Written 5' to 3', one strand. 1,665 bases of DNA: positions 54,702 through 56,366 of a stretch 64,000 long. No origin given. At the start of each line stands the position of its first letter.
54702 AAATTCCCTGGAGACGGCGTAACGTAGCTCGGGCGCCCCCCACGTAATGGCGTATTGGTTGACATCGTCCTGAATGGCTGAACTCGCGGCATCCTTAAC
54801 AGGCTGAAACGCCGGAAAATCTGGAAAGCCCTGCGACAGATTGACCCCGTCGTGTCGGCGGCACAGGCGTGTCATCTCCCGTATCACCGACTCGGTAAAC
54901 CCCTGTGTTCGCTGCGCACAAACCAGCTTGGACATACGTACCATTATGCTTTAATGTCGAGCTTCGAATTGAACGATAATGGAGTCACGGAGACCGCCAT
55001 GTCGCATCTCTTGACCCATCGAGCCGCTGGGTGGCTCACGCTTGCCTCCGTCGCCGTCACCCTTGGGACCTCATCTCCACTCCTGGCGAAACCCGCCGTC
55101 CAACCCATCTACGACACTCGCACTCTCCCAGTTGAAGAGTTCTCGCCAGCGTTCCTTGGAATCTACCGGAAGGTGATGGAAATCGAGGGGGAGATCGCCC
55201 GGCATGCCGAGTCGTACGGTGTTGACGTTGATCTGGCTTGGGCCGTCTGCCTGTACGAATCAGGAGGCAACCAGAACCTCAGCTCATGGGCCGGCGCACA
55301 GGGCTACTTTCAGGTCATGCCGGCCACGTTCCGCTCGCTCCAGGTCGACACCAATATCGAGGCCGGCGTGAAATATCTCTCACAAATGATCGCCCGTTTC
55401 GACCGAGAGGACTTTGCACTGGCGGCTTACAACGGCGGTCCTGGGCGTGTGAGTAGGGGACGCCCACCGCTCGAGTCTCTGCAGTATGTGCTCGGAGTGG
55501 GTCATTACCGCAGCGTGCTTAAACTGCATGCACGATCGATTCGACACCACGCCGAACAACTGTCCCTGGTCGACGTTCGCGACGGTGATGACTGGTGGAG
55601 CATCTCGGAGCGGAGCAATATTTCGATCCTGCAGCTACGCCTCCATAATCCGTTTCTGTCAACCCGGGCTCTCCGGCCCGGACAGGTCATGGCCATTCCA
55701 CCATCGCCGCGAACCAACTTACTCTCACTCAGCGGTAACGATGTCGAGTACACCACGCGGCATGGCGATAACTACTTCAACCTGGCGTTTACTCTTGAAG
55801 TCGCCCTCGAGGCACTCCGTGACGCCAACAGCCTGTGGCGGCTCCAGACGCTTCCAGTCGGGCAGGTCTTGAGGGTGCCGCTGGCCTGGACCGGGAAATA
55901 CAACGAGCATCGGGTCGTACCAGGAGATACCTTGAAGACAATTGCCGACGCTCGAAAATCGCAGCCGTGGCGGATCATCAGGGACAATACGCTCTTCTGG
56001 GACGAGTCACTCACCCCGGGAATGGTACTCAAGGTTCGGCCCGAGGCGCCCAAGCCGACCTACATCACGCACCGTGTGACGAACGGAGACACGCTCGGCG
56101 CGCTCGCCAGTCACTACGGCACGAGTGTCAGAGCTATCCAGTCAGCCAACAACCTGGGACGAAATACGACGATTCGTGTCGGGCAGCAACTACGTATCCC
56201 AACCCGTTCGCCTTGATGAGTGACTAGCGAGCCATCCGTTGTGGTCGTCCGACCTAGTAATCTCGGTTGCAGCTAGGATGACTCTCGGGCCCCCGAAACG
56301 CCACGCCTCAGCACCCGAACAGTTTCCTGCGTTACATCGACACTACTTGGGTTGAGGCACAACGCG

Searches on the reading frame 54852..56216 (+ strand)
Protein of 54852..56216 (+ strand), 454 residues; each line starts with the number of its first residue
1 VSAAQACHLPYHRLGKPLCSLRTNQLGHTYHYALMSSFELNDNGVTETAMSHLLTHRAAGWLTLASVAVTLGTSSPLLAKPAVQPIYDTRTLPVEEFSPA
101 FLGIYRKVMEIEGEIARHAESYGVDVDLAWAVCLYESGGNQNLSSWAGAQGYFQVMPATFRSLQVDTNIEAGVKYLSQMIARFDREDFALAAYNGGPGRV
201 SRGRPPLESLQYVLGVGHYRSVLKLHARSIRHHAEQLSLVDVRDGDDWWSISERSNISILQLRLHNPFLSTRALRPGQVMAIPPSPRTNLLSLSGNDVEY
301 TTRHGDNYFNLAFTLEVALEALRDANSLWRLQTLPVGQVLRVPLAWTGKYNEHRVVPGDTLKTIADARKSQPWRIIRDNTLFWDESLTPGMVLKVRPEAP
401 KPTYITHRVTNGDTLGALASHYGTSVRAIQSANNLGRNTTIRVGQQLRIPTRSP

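Call 27: search_protein_families(library=pfam, proteins=[window:54852-56216:+], max_evalue=0.00001)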
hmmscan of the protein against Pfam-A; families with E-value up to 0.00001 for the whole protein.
window:54852-56216:+ (454 aa): 3 families
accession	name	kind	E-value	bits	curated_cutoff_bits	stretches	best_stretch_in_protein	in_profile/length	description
PF01476.26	LysM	-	1.3e-35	121.5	20.9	1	407-450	1-43/43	LysM domain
PF01464.25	SLT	-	3.9e-16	59.1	21.3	1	117-202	5-103/117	Transglycosylase SLT domain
PF23446.1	LysM1_NFP_LYK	-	7.8e-06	27.1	36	0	403-450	4-54/60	NFP/LYK LysM1 domain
